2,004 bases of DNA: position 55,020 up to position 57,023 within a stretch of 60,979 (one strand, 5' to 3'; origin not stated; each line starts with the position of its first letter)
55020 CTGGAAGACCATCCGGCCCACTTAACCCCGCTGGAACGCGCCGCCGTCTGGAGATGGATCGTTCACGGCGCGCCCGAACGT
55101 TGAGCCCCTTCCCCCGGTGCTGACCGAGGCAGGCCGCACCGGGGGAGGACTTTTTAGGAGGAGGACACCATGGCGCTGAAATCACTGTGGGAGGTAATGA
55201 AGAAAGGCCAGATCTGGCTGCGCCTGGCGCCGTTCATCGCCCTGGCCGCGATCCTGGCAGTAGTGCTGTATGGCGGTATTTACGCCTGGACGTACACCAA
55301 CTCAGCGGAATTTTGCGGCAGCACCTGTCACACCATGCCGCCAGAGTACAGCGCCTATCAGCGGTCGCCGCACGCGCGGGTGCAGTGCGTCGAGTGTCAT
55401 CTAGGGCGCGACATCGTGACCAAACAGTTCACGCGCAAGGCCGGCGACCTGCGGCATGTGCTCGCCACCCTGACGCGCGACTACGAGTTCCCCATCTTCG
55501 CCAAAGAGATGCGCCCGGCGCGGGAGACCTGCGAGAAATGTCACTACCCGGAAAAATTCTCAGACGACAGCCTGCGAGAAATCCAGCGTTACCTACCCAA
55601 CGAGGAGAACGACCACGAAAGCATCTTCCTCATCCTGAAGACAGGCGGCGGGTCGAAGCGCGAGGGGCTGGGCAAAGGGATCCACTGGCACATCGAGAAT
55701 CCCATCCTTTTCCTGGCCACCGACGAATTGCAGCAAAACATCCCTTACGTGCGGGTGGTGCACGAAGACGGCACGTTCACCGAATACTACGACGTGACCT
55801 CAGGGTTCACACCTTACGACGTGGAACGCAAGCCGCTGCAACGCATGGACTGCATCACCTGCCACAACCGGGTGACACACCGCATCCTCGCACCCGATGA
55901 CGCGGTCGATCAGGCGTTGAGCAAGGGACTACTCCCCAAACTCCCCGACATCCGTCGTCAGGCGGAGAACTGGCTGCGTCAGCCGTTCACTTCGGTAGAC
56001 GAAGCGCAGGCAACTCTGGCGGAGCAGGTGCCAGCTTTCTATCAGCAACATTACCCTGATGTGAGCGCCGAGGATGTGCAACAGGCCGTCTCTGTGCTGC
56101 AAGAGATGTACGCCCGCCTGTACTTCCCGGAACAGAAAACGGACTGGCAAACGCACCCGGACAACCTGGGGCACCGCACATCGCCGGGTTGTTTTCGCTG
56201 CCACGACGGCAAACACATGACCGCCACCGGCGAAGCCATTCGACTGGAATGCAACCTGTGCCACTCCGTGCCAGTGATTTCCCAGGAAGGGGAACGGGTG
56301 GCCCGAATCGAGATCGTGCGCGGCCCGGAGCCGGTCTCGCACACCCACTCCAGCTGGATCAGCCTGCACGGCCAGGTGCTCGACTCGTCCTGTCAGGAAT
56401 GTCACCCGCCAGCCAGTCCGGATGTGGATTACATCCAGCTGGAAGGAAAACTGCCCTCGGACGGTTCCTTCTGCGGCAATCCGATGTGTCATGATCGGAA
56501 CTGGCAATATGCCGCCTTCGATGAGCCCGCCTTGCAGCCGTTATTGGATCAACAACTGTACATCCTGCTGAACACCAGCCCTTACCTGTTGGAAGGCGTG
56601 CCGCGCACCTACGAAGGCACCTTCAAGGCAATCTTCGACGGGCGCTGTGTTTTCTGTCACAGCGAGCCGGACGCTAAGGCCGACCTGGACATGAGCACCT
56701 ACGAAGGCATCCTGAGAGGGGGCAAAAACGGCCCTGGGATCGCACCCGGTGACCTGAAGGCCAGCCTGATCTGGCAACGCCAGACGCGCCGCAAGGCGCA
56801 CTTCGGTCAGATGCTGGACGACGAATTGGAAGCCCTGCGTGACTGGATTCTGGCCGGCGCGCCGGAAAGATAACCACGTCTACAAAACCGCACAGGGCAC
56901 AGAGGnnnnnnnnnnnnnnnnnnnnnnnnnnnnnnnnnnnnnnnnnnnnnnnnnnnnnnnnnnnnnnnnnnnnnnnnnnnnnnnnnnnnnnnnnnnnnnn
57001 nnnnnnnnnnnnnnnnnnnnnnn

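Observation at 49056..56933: Two-component-linked four-gene multiheme cytochrome module with no catalytic partner: candidate novel quinol-to-extracytoplasmic electron conduit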

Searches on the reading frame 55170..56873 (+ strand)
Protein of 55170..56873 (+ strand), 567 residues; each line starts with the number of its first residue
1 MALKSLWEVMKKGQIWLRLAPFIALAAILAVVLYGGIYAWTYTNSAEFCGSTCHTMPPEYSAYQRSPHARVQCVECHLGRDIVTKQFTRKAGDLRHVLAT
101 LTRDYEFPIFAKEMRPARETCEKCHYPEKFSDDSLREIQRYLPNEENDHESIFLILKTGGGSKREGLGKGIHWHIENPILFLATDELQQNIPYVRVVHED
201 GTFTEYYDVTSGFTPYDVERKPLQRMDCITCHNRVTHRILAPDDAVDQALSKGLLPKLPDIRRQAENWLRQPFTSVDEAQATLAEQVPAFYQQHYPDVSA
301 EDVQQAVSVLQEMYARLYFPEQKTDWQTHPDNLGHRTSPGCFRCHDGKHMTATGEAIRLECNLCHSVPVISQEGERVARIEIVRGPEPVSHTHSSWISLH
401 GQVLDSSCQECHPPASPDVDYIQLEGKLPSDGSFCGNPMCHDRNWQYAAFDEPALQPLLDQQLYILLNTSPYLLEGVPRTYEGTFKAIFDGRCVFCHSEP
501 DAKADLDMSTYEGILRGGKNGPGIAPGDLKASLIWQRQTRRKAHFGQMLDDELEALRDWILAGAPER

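Call 4: search_protein_families(library=pfam, proteins=[window:55170-56873:+], max_evalue=0.1)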
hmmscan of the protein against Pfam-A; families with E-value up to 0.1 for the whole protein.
window:55170-56873:+ (567 aa): 6 families
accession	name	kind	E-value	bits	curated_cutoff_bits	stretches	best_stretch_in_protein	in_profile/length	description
PF03264.19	Cytochrom_NNT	-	5.7e-12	46.1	24.1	1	23-105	12-99/174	NapC/NirT cytochrome c family, N-terminal region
PF07635.16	PSCyt1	-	5.2e-09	37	22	1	493-539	1-47/59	Planctomycete cytochrome C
PF14522.11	Cytochrome_C7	-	2.7e-07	30.8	24.8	1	331-366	43-67/67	Cytochrome c7 and related cytochrome c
PF22113.1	Mtrc-MtrF_II-IV_dom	-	0.00043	20.3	30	1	51-131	10-94/176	Outer membrane cytochrome MtrC/MtrF-like, domains II/IV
PF22297.1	PccH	-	0.0036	17.8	24.4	0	480-504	1-25/133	PccH Cytochrome c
PF14537.11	Cytochrom_c3_2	-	0.0039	18.1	25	0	340-413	8-65/79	Cytochrome c3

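Call 5: search_protein_families(library=ncbifam, proteins=[window:55170-56873:+], max_evalue=0.01)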
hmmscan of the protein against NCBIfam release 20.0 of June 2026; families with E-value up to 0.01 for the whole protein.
window:55170-56873:+ (567 aa): 6 families
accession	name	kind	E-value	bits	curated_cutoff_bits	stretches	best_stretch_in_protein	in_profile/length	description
TIGR03153.1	cytochr_NrfH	equivalog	5.3e-19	68.7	134.2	1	23-126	5-110/138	cytochrome c nitrite reductase small subunit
TIGR02162.1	torC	equivalog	7.3e-09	35.4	478.2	1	5-107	2-110/387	pentaheme c-type cytochrome TorC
NF011606.0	PRK15032.1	equivalog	4.8e-05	22.6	455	1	23-86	21-90/390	pentaheme c-type cytochrome TorC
TIGR02161.1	napC_nirT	subfamily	0.00013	21.9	310.6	1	3-100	2-104/185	periplasmic nitrate (or nitrite) reductase c-type cytochrome, NapC/NirT family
NF047812.1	LIC11213_lipo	equivalog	0.0015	18.6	100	0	488-564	47-116/118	LIC11213 family lipoprotein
TIGR04315.1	octaheme_Shew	subfamily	0.0065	15.5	375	0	46-126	72-153/440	tetrathionate reductase family octaheme c-type cytochrome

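Call 7: find_homologous_proteins(query=window:55170-56873:+, max_evalue=0.00001)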
Query window:55170-56873:+ (567 aa): 7413 proteins with E <= 0.00001 among 8000 candidates; the best 120 are listed.
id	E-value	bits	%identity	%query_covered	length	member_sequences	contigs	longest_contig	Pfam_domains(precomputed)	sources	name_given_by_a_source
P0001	0.0e+0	1358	100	100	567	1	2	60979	PF07635.17,PF03264.20,PF14522.12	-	-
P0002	1.4e-257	874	62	100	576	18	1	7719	PF07635.17,PF03264.20,PF14522.12,PF22113.2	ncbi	-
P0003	6.2e-257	872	65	97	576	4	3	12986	PF07635.17,PF03264.20,PF14522.12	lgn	-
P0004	1.6e-255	868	65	97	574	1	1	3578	PF07635.17,PF03264.20,PF14522.12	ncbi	-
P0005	4.5e-255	866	64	99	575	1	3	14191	PF07635.17,PF03264.20,PF14522.12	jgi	jgi:nitrate/TMAO reductase-like tetraheme cytochrome c subunit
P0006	8.7e-255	865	62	100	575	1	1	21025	PF07635.17,PF03264.20,PF14522.12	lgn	-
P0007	2.0e-254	864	63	100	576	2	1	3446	PF07635.17,PF03264.20,PF14522.12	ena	-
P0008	2.6e-254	864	63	100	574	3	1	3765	PF07635.17,PF03264.20,PF14522.12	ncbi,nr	ncbi:MAG: NapC/NirT family cytochrome c [Anaerolineales bacterium]|nr:NapC/NirT family cytochrome c 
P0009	8.7e-254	862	61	99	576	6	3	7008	PF07635.17,PF03264.20,PF14522.12,PF22113.2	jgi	jgi:hypothetical protein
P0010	1.2e-253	861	62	100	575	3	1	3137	PF07635.17,PF03264.20,PF14522.12,PF22113.2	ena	-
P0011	2.2e-253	861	64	97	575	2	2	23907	PF07635.17,PF03264.20,PF14522.12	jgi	jgi:nitrate/TMAO reductase-like tetraheme cytochrome c subunit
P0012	5.9e-253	859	62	100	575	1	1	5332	PF07635.17,PF03264.20,PF14522.12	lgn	-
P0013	8.7e-253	859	64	97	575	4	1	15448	PF07635.17,PF03264.20,PF14522.12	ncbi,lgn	-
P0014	1.1e-252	858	62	100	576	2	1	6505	PF07635.17,PF03264.20,PF14522.12,PF22113.2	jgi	jgi:nitrate/TMAO reductase-like tetraheme cytochrome c subunit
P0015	1.7e-252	858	62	99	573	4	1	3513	PF07635.17,PF03264.20,PF14522.12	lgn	-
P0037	4.8e-248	843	63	98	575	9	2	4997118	PF07635.17,PF03264.20,PF14522.12,PF22113.2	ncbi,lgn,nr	ncbi:MAG: NapC/NirT family cytochrome c [Anaerolineae bacterium]|nr:NapC/NirT family cytochrome c [A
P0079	2.2e-242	824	61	97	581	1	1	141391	PF07635.17,PF03264.20,PF14522.12,PF22113.2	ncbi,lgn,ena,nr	ncbi:MAG: hypothetical protein FVQ83_08425 [Chloroflexi bacterium]|nr:hypothetical protein [Chlorofl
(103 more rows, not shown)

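Call 8: find_encoding_contigs(protein=P0037, flank=10000, max_places=2)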
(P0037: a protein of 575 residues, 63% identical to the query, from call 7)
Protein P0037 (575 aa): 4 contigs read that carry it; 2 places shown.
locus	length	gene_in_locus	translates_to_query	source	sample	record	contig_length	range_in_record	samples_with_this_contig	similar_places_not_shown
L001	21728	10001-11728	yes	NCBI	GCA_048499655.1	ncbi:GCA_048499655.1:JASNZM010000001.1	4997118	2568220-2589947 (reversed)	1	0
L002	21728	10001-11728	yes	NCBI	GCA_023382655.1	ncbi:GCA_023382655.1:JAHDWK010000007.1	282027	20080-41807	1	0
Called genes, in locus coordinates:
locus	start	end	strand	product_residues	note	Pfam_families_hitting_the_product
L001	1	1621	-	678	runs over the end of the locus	PF00890:FAD_binding_2 (weak), PF01266:DAO (weak), PF07992:Pyr_redox_2 (weak), PF12831:FAD_oxidored, PF13450:NAD_binding_8, PF00037:Fer4 (weak), PF12838:Fer4_7 (weak), PF13237:Fer4_10, +10 more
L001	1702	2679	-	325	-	PF02754:CCG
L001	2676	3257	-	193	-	PF13183:Fer4_8, PF13187:Fer4_9, PF13237:Fer4_10 (faint), PF13534:Fer4_17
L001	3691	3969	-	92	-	-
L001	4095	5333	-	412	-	PF03916:NrfD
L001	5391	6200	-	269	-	PF12838:Fer4_7 (faint), PF13187:Fer4_9 (faint), PF12797:Fer4_2 (weak), PF13237:Fer4_10 (faint), PF00037:Fer4 (faint), PF13247:Fer4_11, PF12797:Fer4_2 (weak), PF12837:Fer4_6 (weak), +1 more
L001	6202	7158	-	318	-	PF22113:Mtrc-MtrF_II-IV_dom (faint), PF14522:Cytochrome_C7 (faint), PF14537:Cytochrom_c3_2 (faint), PF09699:Paired_CXXCH_1 (faint), PF13435:Cytochrome_C554 (weak)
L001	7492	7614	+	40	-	-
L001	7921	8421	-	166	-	PF06897:DUF1269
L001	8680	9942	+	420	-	PF09699:Paired_CXXCH_1 (faint), PF14522:Cytochrome_C7 (faint), PF14537:Cytochrom_c3_2 (faint), PF13435:Cytochrome_C554 (weak)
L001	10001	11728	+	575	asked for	PF03264:Cytochrom_NNT, PF14522:Cytochrome_C7 (faint), PF22113:Mtrc-MtrF_II-IV_dom (faint), PF07635:PSCyt1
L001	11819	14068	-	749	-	PF02085:Cytochrom_CIII (faint), PF14537:Cytochrom_c3_2 (faint), PF14522:Cytochrome_C7 (weak)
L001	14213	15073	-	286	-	PF01292:Ni_hydr_CYTB, PF14358:DUF4405 (weak)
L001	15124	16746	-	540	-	PF22113:Mtrc-MtrF_II-IV_dom (faint), PF14522:Cytochrome_C7 (weak), PF09699:Paired_CXXCH_1 (weak), PF14537:Cytochrom_c3_2 (weak)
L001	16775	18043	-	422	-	PF01391:Collagen (weak), PF14522:Cytochrome_C7 (faint), PF14537:Cytochrom_c3_2 (faint), PF22113:Mtrc-MtrF_II-IV_dom (faint), PF13435:Cytochrome_C554 (weak)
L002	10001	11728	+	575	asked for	PF03264:Cytochrom_NNT, PF14522:Cytochrome_C7 (faint), PF22113:Mtrc-MtrF_II-IV_dom (faint), PF07635:PSCyt1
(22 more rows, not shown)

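Call 9: find_encoding_contigs(protein=P0079, flank=10000, max_places=2)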
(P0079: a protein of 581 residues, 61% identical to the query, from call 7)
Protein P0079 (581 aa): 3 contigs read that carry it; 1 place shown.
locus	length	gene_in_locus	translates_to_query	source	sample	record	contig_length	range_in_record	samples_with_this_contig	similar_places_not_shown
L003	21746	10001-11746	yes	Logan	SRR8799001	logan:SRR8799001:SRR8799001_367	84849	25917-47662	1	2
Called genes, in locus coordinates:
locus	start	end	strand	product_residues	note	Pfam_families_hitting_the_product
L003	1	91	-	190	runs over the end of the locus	PF00578:AhpC-TSA, PF08534:Redoxin, PF00085:Thioredoxin (weak), PF13098:Thioredoxin_2 (weak), PF13905:Thioredoxin_8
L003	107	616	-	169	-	PF03918:CcmH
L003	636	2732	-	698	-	PF01578:Cytochrom_C_asm, PF16327:CcmF_C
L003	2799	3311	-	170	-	PF03100:CcmE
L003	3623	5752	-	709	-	PF02085:Cytochrom_CIII (faint), PF14537:Cytochrom_c3_2 (faint), PF22113:Mtrc-MtrF_II-IV_dom (faint), PF14522:Cytochrome_C7 (faint)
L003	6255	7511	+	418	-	PF14522:Cytochrome_C7 (faint), PF14537:Cytochrom_c3_2 (faint), PF22113:Mtrc-MtrF_II-IV_dom (faint), PF09699:Paired_CXXCH_1 (faint), PF13435:Cytochrome_C554 (faint)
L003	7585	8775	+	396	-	PF14537:Cytochrom_c3_2 (faint), PF03264:Cytochrom_NNT (faint), PF22113:Mtrc-MtrF_II-IV_dom (weak), PF14522:Cytochrome_C7 (weak), PF09699:Paired_CXXCH_1 (weak)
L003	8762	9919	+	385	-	PF01292:Ni_hydr_CYTB (weak), PF07635:PSCyt1 (weak)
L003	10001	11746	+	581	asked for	PF03264:Cytochrom_NNT, PF14522:Cytochrome_C7 (faint), PF22113:Mtrc-MtrF_II-IV_dom (faint), PF07635:PSCyt1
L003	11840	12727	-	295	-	-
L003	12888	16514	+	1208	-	PF00069:Pkinase, PF01636:APH (faint), PF03109:ABC1 (weak), PF07714:PK_Tyr_Ser-Thr, PF17667:Pkinase_fungal (faint), PF13191:AAA_16, PF13401:AAA_22 (faint), PF13424:TPR_12 (weak), +1 more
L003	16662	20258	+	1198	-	PF00069:Pkinase, PF03109:ABC1 (faint), PF07714:PK_Tyr_Ser-Thr, PF07719:TPR_2 (faint), PF13191:AAA_16, PF13401:AAA_22 (faint), PF13424:TPR_12 (faint), PF14938:SNAP (faint)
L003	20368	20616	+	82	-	-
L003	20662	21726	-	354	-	PF13379:NMT1_2 (faint), PF09084:NMT1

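Call 18: find_related_loci(query=A1, collection=genome_contigs, flank=10000)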
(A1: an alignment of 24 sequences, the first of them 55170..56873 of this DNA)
Query A1 (567 aa) in genome_contigs; peptide patterns used: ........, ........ (x = any residue, [..] = any of these).
507 stretches matched a pattern; 488 encode a relative of the query (tblastn E <= 1e-3); the best 80 are kept; 80 distinct loci.
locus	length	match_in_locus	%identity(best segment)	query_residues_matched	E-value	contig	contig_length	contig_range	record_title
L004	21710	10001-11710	61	2-567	0e+0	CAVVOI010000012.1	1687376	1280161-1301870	MAG: uncultured Chloroflexia bacterium isolate MFD09779.bin.1.333 genome assembly, contig: contig_602, whole genome shot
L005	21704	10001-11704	63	2-567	0e+0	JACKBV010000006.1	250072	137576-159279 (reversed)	MAG: Ardenticatenaceae bacterium isolate HK-STAS-CHLO-30 HK-STAS-CHLO-30_6, whole genome shotgun sequence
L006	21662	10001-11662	62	16-567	0e+0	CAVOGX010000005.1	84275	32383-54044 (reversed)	MAG: uncultured Chloroflexia bacterium isolate MFD09964.bin.2.14 genome assembly, contig: contig_21967, whole genome sho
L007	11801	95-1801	62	2-567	0e+0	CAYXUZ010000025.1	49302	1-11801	MAG TPA_asm: uncultured Ardenticatenaceae bacterium isolate binchicken_co179_187 genome assembly, contig: NODE_2089_leng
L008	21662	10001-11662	62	16-567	0e+0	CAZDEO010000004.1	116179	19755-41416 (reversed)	MAG TPA_asm: uncultured Anaerolinea sp. isolate SRP304446_co1_155 genome assembly, contig: NODE_74_length_116179_cov_13.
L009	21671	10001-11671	63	14-567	0e+0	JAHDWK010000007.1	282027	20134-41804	MAG: Anaerolineae bacterium isolate CHL1 NODE_101_length_282027_cov_205.536841, whole genome shotgun sequence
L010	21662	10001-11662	62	16-565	0e+0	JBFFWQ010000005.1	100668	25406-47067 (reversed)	MAG: Candidatus Promineifilaceae bacterium isolate Mix_mud24.2022.10.40 k141_2413672_length_100668_cov_15.2073, whole ge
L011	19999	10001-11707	62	2-567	0e+0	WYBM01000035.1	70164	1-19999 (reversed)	MAG: Ardenticatenaceae bacterium isolate CFX1 k127_264527, whole genome shotgun sequence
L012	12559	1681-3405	60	1-567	0e+0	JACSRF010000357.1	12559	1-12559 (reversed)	MAG: Anaerolinea sp. isolate CH6 contig-70_6606, whole genome shotgun sequence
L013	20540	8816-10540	61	1-566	0e+0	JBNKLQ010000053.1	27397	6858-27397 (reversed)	MAG: Candidatus Promineifilaceae bacterium isolate H1H2.bin.11.strict NODE_53_length_27397_cov_5.104575, whole genome sh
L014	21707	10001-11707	61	2-567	0e+0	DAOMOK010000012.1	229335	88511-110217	MAG TPA_asm: Chloroflexota bacterium isolate AMR_MDS_5888 NODE_26_length_229335_cov_24.600789, whole genome shotgun sequ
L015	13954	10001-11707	61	2-567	0e+0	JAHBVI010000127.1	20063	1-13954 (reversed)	MAG: Anaerolineae bacterium isolate ACE_CHL11 CHL11_127, whole genome shotgun sequence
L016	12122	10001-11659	62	18-567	0e+0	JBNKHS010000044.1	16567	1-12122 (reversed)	MAG: Candidatus Promineifilaceae bacterium isolate E1.bin.20.strict NODE_44_length_16567_cov_3.600061, whole genome shot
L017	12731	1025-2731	60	2-567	0e+0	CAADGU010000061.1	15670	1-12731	uncultured Chloroflexi bacterium isolate CFX4.fa.gz genome assembly, contig: k127_683279, whole genome shotgun sequence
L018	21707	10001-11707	60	2-567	0e+0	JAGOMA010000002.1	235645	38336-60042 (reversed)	MAG: Chloroflexota bacterium isolate Go_SlAct_bin_68 Go_SlAct_68_length_235645_cov_20.605932, whole genome shotgun seque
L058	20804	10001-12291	50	16-567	0e+0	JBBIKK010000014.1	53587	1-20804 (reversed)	MAG: Chloroflexota bacterium isolate BR2F70218_bin_184 NODE_439_length_53587_cov_3.01429, whole genome shotgun sequence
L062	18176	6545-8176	52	16-567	0e+0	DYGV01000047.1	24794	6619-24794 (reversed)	MAG TPA_asm: Anaerolinea thermophila isolate BE2012_54_8 Afr_mines_BE2012_988_length_24794_cov_3_200574, whole genome sh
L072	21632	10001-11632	50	16-567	0e+0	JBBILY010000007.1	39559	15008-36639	MAG: Chloroflexota bacterium isolate BR1F70218_bin_22 NODE_1206_length_39559_cov_5.444639, whole genome shotgun sequence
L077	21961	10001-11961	48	15-567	0e+0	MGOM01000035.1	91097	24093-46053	MAG: Chloroflexi bacterium RBG_19FT_COMBO_62_14 rbg_19ft_combo_scaffold_169, whole genome shotgun sequence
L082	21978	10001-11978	48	2-567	0e+0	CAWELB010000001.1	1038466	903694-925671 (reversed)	MAG: uncultured Chloroflexia bacterium isolate MFD05942.bin.1.323 genome assembly, contig: contig_15811, whole genome sh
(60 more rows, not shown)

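Call 21: search_solved_structures(query=window:55170-56873:+, max_evalue=1, show_alignments=2)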
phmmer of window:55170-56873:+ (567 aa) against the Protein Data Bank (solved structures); distinct sequences matched with E-value up to 1: 4.
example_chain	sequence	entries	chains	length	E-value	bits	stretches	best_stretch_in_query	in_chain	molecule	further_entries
2j7a_C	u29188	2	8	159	3e-06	29.6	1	26-129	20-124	CYTOCHROME C QUINOL DEHYDROGENASE NRFH | NAPC/NIRT CYTOCHROME C FAMILY PROTEIN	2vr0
5mab_A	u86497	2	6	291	4.2e-05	25.8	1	492-566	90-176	FoxE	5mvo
2l7m_P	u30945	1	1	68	0.31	13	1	283-329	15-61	Pituitary homeobox 2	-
9e5c_0r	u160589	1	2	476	0.47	12.4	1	508-547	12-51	Sperm-tail PG-rich repeat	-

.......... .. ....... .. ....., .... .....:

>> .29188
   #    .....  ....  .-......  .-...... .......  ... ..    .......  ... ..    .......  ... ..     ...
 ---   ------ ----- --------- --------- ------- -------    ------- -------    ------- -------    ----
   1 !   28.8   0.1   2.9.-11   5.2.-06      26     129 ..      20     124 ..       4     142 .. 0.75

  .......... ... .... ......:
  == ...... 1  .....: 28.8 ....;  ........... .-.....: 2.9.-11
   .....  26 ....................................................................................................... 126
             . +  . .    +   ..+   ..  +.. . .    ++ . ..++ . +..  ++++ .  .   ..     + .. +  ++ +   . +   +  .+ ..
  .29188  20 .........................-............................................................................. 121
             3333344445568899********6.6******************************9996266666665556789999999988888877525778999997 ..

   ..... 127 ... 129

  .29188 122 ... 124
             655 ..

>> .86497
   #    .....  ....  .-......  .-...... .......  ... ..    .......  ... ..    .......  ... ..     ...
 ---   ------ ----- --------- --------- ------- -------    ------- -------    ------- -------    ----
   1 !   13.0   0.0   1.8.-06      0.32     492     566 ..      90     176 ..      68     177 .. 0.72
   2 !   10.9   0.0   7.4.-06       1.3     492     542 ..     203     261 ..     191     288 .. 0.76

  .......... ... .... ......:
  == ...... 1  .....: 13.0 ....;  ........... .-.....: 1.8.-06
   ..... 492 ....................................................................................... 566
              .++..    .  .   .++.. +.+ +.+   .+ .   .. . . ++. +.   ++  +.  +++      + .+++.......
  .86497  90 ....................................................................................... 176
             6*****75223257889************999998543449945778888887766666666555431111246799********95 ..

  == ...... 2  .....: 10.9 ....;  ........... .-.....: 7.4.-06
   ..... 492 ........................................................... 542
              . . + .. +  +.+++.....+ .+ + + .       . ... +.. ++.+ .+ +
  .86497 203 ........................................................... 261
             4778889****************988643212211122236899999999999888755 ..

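Call 43: predict_structure(alignment_id=A1)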
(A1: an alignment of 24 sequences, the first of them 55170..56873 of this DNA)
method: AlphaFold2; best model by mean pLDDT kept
length: 567 residues; sequences in the alignment: 24
mean_pLDDT: 54.0   pTM: 0.30
mean pLDDT of the five models: 54.0, 52.3, 49.9, 49.4, 44.2
residues with pLDDT >= 90: 70; 70-90: 112; 50-70: 73; < 50: 312
segments of 3 or more residues with pLDDT < 50: 43-179, 185-191, 204-213, 226-238, 321-324, 328-412, 421-430, 432-468, 542-545
pLDDT, mean of each block of 10 residues (from residue 1): 64 70 85 73 46 31 30 32 37 43 33 25 27 23 30 24 24 36 50 52 48 56 48 35 79 86 94 82 96 95 94 72 46 29 25 26 25 30 30 27 39 52 45 45 40 46 49 72 82 76 80 87 93 85 59 90 92
secondary structure, 60 per line:
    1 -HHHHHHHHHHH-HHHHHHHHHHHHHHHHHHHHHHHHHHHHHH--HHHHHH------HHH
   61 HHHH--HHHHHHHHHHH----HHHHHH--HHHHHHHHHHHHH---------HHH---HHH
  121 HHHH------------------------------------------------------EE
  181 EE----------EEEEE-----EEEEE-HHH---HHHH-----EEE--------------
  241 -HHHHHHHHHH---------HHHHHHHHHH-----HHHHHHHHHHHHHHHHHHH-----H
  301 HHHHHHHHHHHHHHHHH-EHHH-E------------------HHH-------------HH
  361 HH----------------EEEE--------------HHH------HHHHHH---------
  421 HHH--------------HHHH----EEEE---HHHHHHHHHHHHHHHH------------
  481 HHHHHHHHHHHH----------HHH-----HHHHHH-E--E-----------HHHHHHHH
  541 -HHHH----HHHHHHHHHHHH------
elements in order: H2-12 H14-43 H46-51 H58-64 H67-77 H82-87 H90-102 H118-124 E179-182 E193-197 E203-207 H215-218 E224-226 H242-251 H261-270 H276-294 H300-317 H359-362 E379-382 H406-411 H438-441 E446-449 H453-468 H481-492 H511-516 H533-540 H542-545 H550-561
